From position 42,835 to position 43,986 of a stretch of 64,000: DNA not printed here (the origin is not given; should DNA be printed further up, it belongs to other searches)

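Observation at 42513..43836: TIR-domain gene inserted into the conserved ffh-rpsP junction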

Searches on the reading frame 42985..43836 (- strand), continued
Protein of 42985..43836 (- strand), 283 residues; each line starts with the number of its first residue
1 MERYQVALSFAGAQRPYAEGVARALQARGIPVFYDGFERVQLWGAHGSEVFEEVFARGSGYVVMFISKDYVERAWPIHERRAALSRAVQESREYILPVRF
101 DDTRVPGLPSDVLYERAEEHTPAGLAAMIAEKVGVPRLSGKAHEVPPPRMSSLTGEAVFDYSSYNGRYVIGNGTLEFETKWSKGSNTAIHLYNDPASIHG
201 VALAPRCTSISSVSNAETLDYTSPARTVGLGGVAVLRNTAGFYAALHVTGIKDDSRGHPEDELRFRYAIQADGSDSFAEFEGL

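Call 76: search_protein_families(library=padloc, alignment_id=A5, max_evalue=1e-10)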
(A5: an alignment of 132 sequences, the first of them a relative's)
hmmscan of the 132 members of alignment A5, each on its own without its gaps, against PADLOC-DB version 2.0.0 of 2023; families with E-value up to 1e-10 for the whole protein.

A. member 1, L094:1762-4728:+ (989 aa): 6 families
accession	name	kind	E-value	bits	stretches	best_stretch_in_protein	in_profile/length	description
PDLC00660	HmaB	-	5.7e-114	380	3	442-750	481-797/967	DNA-adenine methylase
PDLC00661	HmaB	-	8.3e-114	379.4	3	442-748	482-795/973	DNA-adenine methylase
PDLC02189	DUF1156_MTase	-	2.9e-47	159.5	1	135-688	163-685/944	-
PDLC03233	MTase_II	-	4.4e-40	135.9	2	408-687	356-649/731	Type II methyltransferase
PDLC03352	MTase_II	-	5.3e-35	118.5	1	139-330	95-281/1023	Type II methyltransferase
PDLC03314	MTase_II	-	2.3e-25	86.9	1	131-246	159-272/944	Type II methyltransferase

B. families by the number of members that match (of 132 scanned): 175 families (the first 25 are shown)
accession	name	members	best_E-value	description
PDLC04134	mad2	3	1.7e-48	mads_2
PDLC03387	MTase_II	2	3.3e-127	Type II methyltransferase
PDLC03090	Specificity_I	2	2.5e-53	Type I specificity subunit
PDLC03162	Specificity_I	2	9.1e-50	Type I specificity subunit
PDLC03169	Specificity_I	2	8.2e-45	Type I specificity subunit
PDLC03159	Specificity_I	2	4.1e-43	Type I specificity subunit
PDLC03194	Specificity_I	2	7e-43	Type I specificity subunit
PDLC03089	Specificity_I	2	1.1e-42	Type I specificity subunit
PDLC03079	Specificity_I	2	2.4e-42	Type I specificity subunit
PDLC03107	Specificity_I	2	2.7e-42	Type I specificity subunit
PDLC03189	Specificity_I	2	1.9e-40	Type I specificity subunit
PDLC03100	Specificity_I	2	1.2e-39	Type I specificity subunit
PDLC03076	Specificity_I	2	4.3e-35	Type I specificity subunit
PDLC03105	Specificity_I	2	7.2e-35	Type I specificity subunit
PDLC03072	Specificity_I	2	1.7e-32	Type I specificity subunit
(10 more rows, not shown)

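Call 82: search_protein_families(library=phrogs, proteins=[window:42988-43836:-], max_evalue=0.01)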
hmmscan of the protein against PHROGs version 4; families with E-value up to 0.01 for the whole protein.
window:42988-43836:- (283 aa): 1 family
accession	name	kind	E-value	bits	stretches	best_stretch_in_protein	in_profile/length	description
phrog_15646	-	unknown function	2.7e-06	28.1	1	2-99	158-253/293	-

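Call 83: find_related_loci(query=A2, collection=viral_contigs, flank=6000)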
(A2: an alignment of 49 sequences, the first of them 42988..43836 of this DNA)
Query A2 (283 aa) in viral_contigs; peptide patterns used: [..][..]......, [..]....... (x = any residue, [..] = any of these).
40 stretches matched a pattern; 2 encode a relative of the query (tblastn E <= 1e-3); 2 distinct loci.
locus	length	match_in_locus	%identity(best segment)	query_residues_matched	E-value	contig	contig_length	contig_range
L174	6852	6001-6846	46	3-283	4e-80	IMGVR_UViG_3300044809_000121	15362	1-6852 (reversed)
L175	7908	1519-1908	45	4-133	3e-36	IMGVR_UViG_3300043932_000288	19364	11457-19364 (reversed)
